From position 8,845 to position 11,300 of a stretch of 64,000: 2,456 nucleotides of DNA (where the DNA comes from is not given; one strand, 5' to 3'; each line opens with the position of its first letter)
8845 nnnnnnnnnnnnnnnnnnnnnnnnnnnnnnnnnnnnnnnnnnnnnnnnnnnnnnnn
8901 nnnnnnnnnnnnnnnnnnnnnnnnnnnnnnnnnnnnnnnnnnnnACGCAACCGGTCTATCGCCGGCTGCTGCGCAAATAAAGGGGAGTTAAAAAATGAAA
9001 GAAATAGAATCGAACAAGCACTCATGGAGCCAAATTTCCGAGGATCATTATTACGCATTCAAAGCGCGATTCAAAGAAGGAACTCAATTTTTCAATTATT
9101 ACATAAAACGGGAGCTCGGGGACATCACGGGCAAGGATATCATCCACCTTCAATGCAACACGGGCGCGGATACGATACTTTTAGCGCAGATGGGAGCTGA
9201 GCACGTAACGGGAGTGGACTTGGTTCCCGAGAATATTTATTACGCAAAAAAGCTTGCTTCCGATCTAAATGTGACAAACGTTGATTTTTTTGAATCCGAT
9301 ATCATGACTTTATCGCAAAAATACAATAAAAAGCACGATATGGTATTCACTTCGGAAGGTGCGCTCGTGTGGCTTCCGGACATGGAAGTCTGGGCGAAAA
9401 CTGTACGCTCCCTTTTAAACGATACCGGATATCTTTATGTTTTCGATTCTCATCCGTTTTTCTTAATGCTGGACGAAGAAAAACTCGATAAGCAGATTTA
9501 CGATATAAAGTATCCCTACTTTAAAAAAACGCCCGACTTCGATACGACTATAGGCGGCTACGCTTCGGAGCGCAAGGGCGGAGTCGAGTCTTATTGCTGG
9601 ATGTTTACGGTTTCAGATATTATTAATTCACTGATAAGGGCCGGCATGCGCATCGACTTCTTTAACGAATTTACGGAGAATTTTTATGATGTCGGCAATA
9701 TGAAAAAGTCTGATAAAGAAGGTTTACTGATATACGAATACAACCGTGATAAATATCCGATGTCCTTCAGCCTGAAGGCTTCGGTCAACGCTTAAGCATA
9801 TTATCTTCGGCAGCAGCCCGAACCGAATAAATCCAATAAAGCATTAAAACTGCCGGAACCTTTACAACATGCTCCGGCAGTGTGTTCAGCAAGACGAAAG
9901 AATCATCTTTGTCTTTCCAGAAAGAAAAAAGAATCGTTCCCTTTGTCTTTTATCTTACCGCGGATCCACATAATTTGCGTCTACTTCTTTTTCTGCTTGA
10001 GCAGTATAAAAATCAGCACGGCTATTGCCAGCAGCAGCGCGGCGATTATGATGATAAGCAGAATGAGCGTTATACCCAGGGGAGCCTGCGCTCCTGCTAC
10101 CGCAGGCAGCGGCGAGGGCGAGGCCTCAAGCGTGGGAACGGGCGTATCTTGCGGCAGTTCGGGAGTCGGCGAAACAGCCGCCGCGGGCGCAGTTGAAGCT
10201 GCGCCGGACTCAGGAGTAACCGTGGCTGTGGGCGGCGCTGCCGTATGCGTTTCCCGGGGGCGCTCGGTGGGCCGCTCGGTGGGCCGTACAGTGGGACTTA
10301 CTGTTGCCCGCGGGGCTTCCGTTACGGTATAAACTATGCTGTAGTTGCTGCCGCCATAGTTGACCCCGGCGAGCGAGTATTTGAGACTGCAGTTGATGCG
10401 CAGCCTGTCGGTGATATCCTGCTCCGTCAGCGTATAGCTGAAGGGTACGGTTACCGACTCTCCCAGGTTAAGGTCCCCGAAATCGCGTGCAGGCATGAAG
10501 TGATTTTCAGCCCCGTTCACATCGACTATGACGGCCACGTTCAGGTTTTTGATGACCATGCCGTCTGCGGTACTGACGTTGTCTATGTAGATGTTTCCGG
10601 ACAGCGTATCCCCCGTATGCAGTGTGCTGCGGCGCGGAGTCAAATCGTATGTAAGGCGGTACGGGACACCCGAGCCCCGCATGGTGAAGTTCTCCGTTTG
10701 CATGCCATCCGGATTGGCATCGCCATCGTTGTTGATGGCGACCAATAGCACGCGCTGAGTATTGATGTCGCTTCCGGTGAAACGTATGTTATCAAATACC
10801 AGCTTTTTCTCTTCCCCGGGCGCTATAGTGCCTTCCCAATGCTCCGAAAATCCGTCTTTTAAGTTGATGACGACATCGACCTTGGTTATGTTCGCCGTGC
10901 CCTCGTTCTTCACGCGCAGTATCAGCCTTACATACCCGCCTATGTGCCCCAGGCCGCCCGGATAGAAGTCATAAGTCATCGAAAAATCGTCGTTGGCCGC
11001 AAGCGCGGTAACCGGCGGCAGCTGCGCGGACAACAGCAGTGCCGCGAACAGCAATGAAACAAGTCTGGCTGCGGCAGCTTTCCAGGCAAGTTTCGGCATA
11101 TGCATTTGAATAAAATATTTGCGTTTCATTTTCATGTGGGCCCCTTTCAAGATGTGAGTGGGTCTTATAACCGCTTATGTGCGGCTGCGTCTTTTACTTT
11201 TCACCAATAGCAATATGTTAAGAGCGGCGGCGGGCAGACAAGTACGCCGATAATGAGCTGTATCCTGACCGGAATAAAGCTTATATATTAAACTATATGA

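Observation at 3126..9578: Mosaic 1.2-kb segmental duplication brackets a 4-kb accessory insert containing IS200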

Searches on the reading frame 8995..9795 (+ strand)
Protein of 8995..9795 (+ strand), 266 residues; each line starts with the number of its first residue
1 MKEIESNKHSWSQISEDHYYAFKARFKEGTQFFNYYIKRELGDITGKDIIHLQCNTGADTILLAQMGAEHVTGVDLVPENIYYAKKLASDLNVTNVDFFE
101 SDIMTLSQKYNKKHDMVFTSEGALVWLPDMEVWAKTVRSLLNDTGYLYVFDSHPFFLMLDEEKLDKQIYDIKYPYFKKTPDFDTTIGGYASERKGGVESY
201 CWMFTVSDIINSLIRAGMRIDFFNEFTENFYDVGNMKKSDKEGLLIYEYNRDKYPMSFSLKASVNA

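Call 6: search_protein_families(library=pfam, proteins=[window:8995-9795:+])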
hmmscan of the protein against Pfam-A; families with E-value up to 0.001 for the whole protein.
window:8995-9795:+ (266 aa): 6 families
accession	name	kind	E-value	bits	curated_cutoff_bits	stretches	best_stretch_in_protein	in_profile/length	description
PF13847.12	Methyltransf_31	-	3.4e-12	46.7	27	1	48-160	6-114/145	Methyltransferase domain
PF13649.12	Methyltransf_25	-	3.1e-11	44.3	27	1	50-145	2-97/97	Methyltransferase domain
PF08241.18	Methyltransf_11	-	1.2e-08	35.9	21.2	1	52-149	3-95/95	Methyltransferase domain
PF08242.18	Methyltransf_12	-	4.4e-08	34.2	30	1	51-147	2-98/98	Methyltransferase domain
PF13489.12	Methyltransf_23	-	3.5e-05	24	27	1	43-151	20-118/164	Methyltransferase domain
PF01209.24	Ubie_methyltran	-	0.00041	20.2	20.1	1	36-152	38-155/233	ubiE/COQ5 methyltransferase family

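Call 9: find_encoding_contigs(protein=window:8995-9795:+, flank=10000, max_places=10)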
Protein window:8995-9795:+ (266 aa): 1 contig read that carries it; 1 place shown.
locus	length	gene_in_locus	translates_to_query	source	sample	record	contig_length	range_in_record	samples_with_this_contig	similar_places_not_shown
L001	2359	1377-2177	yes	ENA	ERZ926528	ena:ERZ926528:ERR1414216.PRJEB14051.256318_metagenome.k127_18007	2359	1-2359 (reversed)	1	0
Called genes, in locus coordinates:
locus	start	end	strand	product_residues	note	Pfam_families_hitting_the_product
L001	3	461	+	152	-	?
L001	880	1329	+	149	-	PF01243:PNPOx_N, PF12900:Pyridox_ox_2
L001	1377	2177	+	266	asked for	PF08241:Methyltransf_11, PF08242:Methyltransf_12, PF13649:Methyltransf_25, PF13847:Methyltransf_31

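Call 14: find_related_loci(query=window:8995-9795:+, collection=genome_contigs, flank=10000)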
Query window:8995-9795:+ (266 aa) in genome_contigs; peptide patterns used: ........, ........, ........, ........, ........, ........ (x = any residue, [..] = any of these).
73 stretches matched a pattern; 7 encode a relative of the query (tblastn E <= 1e-3); 7 distinct loci.
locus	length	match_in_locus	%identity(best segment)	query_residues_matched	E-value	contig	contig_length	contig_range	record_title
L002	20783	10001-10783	56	1-264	7e-93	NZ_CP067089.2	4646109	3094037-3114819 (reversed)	Breznakiella homolactica strain RmG30 chromosome, complete genome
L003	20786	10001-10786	53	1-264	3e-87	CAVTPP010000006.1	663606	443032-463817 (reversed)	MAG: uncultured Chloroflexia bacterium isolate MFD03804.bin.2.153 genome assembly, contig: contig_39290, whole genome sh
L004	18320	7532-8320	58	1-264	1e-101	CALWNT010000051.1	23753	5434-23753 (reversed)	MAG: uncultured Clostridia bacterium isolate E0_RP0__bin66 genome assembly, contig: E0_RP0__k127_407613, whole genome sh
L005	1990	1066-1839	46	3-263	2e-72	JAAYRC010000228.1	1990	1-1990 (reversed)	MAG: Clostridiales bacterium isolate AS23ysBPME_152 196113_AS23, whole genome shotgun sequence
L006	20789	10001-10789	64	1-264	5e-116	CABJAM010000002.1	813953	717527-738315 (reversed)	Lachnospiraceae bacterium isolate MGYG-HGUT-00127 genome assembly, contig: .20298_3_59.2, whole genome shotgun sequence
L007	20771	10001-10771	42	3-262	3e-64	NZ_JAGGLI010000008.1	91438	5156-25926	Acetoanaerobium pronyense strain DSM 27512 Ga0454142_08, whole genome shotgun sequence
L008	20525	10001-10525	49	22-196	1e-53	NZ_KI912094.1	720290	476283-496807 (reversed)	Halonatronum saccharophilum DSM 13868 HalsacDRAFT_HSE.5, whole genome shotgun sequence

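Call 15: find_related_loci(query=window:8995-9795:+, collection=metagenome_contigs, flank=10000)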
Query window:8995-9795:+ (266 aa) in metagenome_contigs; peptide patterns used: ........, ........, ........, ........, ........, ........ (x = any residue, [..] = any of these).
111 stretches matched a pattern; 2 encode a relative of the query (tblastn E <= 1e-3); 2 distinct loci.
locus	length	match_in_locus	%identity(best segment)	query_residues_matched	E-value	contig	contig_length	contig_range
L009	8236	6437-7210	46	3-263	4e-71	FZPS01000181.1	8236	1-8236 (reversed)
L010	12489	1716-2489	46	3-263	3e-70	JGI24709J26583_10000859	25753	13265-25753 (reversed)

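Call 19: find_homologous_proteins(query=window:8995-9795:+, max_evalue=1e-20)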
Query window:8995-9795:+ (266 aa): 1019 proteins with E <= 1e-20 among 1252 candidates; the best 120 are listed.
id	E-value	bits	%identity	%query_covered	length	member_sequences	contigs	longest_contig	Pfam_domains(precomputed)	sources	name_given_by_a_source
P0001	7.1e-178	608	100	100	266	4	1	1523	PF13847.13,PF13649.13,PF08241.19,PF08242.19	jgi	-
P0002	1.0e-128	447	73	99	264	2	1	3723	PF13847.13,PF13649.13,PF08241.19,PF08242.19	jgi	jgi:ubiquinone/menaquinone biosynthesis C-methylase UbiE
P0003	2.6e-127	442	74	99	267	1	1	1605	PF13847.13,PF13649.13,PF01209.25,PF08241.19,PF08242.19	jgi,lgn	-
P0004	4.2e-124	431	69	99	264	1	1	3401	PF13847.13,PF13649.13,PF08241.19,PF08242.19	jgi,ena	-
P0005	1.2e-121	423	72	99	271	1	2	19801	PF13847.13,PF13489.13,PF13649.13,PF08241.19,PF08242.19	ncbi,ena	-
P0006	6.2e-120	418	67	99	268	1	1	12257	PF13847.13,PF13489.13,PF13649.13,PF01209.25,PF08241.19,PF08242.19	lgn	-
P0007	2.4e-118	413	69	99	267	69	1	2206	PF13847.13,PF13489.13,PF13649.13,PF01209.25,PF08241.19,PF08242.19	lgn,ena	-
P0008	2.7e-117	409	68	99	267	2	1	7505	PF13847.13,PF13489.13,PF13649.13,PF01209.25,PF08241.19,PF08242.19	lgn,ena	-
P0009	7.5e-117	408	66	99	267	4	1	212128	PF13847.13,PF13489.13,PF13649.13,PF01209.25,PF08241.19,PF08242.19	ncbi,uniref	ncbi:class I SAM-dependent methyltransferase [Desulfovibrio sp. Huiquan2017]|uniref:class I SAM-depe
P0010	2.4e-116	406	67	99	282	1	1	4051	PF13847.13,PF13489.13,PF13649.13,PF01209.25,PF08241.19,PF08242.19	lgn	-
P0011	3.9e-116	405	68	99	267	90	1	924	PF13847.13,PF13489.13,PF13649.13,PF01209.25,PF08241.19,PF08242.19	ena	-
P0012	7.0e-116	404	67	99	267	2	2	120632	PF13847.13,PF13489.13,PF13649.13,PF01209.25,PF08241.19,PF08242.19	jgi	jgi:Methylase involved in ubiquinone/menaquinone biosynthesis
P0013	9.0e-116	404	66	99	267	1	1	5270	PF13847.13,PF13489.13,PF13649.13,PF01209.25,PF08241.19,PF08242.19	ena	-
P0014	1.0e-115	404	66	99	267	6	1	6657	PF13847.13,PF13489.13,PF13649.13,PF01209.25,PF08241.19,PF08242.19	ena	-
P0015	2.0e-115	403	66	99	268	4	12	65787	PF13847.13,PF13649.13,PF01209.25,PF08241.19,PF08242.19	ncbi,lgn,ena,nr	ncbi:MAG TPA: class I SAM-dependent methyltransferase [Firmicutes bacterium]|nr:class I SAM-dependen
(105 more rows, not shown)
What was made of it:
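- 8995..9795 (+): Full-length class I SAM-dependent methyltransferase (266 aa). Calls 6, 19.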

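Call 22: find_encoding_contigs(protein=P0123, flank=10000, max_places=10)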
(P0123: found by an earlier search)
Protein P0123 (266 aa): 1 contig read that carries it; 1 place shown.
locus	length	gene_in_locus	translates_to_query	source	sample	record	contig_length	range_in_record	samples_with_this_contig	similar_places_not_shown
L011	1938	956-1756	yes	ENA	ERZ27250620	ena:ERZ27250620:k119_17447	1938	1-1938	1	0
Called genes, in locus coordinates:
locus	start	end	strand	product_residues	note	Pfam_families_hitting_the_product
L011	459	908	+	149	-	PF01243:PNPOx_N, PF12900:Pyridox_ox_2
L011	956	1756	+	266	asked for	PF13489:Methyltransf_23 (faint), PF08241:Methyltransf_11, PF08242:Methyltransf_12, PF13649:Methyltransf_25, PF13847:Methyltransf_31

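Call 23: find_encoding_contigs(protein=P0124, flank=10000, max_places=10)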
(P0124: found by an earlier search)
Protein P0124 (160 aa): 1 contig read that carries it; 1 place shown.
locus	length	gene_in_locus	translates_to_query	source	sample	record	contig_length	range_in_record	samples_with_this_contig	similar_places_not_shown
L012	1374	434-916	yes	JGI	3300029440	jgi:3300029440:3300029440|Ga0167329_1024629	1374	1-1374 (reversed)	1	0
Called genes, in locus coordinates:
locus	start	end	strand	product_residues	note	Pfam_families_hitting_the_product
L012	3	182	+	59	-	?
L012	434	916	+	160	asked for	PF01243:PNPOx_N, PF12900:Pyridox_ox_2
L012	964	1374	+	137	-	?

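Call 24: find_encoding_contigs(protein=P0125, flank=10000, max_places=10)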
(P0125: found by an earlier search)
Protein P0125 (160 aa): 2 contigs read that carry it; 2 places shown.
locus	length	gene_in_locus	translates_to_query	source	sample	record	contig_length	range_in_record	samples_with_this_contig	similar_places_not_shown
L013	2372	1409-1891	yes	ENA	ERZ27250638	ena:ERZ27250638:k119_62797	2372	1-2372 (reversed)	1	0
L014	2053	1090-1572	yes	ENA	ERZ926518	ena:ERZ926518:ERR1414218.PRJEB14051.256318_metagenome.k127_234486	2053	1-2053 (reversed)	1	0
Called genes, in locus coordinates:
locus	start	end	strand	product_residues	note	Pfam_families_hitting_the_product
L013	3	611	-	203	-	?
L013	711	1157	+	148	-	-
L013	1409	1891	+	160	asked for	PF01243:PNPOx_N, PF12900:Pyridox_ox_2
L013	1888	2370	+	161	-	?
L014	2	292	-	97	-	?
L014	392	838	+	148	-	-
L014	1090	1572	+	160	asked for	PF01243:PNPOx_N, PF12900:Pyridox_ox_2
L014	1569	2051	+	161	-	?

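Call 41: find_encoding_contigs(protein=P0001, flank=10000, max_places=10)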
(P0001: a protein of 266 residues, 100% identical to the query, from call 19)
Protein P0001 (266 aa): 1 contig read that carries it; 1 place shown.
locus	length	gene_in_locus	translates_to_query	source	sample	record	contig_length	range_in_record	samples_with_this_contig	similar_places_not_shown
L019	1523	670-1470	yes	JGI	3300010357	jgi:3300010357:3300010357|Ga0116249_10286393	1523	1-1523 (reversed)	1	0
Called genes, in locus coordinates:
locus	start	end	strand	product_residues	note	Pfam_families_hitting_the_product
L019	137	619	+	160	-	PF01243:PNPOx_N, PF12900:Pyridox_ox_2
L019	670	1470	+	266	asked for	PF08241:Methyltransf_11, PF08242:Methyltransf_12, PF13649:Methyltransf_25, PF13847:Methyltransf_31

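Call 50: search_protein_families(library=ncbifam, proteins=[window:8995-9795:+], max_evalue=0.001)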
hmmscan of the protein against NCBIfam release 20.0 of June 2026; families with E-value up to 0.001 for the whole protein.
window:8995-9795:+ (266 aa): 13 families
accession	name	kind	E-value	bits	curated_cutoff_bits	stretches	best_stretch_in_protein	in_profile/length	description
NF041536.1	ArsM_DUF2284_UU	exception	2.7e-11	42.5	575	1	41-152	71-183/459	arsenite methyltransferase/DUF2284 domain selenoprotein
TIGR01983.1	UbiG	equivalog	1.1e-08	34.7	102.95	1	39-148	43-150/228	bifunctional 2-polyprenyl-6-hydroxyphenol methylase/3-demethylubiquinol 3-O-methyltransferase UbiG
NF041537.1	ArsM_AhpD_UU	exception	6.5e-08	31.7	510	1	42-151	72-182/345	arsenite methyltransferase/AhpD domain selenoprotein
TIGR02021.1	BchM-ChlM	equivalog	8.9e-08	31.8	158.9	1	9-111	15-120/218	magnesium protoporphyrin IX methyltransferase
TIGR04290.1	meth_Rta_06860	hypoth_equivalog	6.8e-07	29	300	1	42-118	46-120/226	TIGR04290 family methyltransferase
NF002463.0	PRK01683.1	equivalog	7.3e-06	25.8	297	1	47-149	33-128/258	trans-aconitate 2-methyltransferase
TIGR02072.1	BioC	equivalog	3.1e-05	23.9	184.95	1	45-148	34-131/244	malonyl-ACP O-methyltransferase BioC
TIGR00479.1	rumA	equivalog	4.1e-05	22.6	183.55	1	42-112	289-359/432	23S rRNA (uracil(1939)-C(5))-methyltransferase RlmD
NF008823.0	PRK11873.1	subfamily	4.2e-05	23.2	263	1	46-109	78-143/272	arsenite methyltransferase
NF011529.0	PRK14968.1-3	equivalog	7.8e-05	22.2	162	1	41-105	30-93/198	putative methyltransferase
NF043040.1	corrin_prot_MT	hypoth_equivalog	8.7e-05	22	180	1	45-151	41-149/216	corrinoid protein-associated methyltransferase CpaM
NF047649.1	MTase_UXPK_star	exception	0.00022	20.4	460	1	41-151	72-183/283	methyltransferase/UXPK-star double selenoprotein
NF008748.0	PRK11783.1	equivalog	0.00031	19.1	466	1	45-119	541-617/704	bifunctional 23S rRNA (guanine(2069)-N(7))-methyltransferase RlmK/23S rRNA (guanine(2445)-N(2))-methyltransferase RlmL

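Call 61: search_protein_families(library=pfam, proteins=[L013:3-611:-])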
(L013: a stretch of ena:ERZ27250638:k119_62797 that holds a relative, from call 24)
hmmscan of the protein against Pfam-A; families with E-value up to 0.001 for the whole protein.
L013:3-611:- (203 aa): 3 families
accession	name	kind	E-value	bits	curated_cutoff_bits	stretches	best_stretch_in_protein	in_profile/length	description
PF14690.11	Zn_ribbon_ISL3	-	1.9e-10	41.4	25.5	1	62-106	3-47/47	zinc-finger of transposase IS204/IS1001/IS1096/IS1165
PF13542.12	HTH_Tnp_ISL3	-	3.8e-06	26.7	27.4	1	117-159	6-47/51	Helix-turn-helix domain of transposase family ISL3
PF13384.12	HTH_23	-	0.00047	20.3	24.6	0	136-159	15-38/50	Homeodomain-like domain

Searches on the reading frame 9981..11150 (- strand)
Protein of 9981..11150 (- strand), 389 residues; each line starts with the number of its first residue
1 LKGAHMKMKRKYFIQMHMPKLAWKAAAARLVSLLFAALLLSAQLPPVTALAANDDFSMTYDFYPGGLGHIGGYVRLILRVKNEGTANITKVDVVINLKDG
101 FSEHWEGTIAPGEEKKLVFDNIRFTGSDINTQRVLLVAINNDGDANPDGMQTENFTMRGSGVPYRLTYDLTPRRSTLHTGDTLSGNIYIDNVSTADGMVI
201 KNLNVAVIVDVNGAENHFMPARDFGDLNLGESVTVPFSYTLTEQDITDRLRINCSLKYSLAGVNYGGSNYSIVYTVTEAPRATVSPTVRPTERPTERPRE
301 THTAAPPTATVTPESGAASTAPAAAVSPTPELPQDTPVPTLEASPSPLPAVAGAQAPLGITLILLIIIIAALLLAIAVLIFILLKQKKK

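Call 6: search_protein_families(library=pfam, proteins=[window:9981-11150:-])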
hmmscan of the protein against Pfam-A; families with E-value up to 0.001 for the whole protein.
window:9981-11150:- (389 aa): 0 families

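Call 18: find_encoding_contigs(protein=window:9981-11150:-, flank=10000, max_places=10)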
Protein window:9981-11150:- (389 aa): no gene with exactly this product is on record in the collection.

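Call 50: search_protein_families(library=ncbifam, proteins=[window:9981-11135:-], max_evalue=0.001)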
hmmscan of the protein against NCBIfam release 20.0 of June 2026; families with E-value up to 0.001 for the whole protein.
window:9981-11135:- (384 aa): 0 families
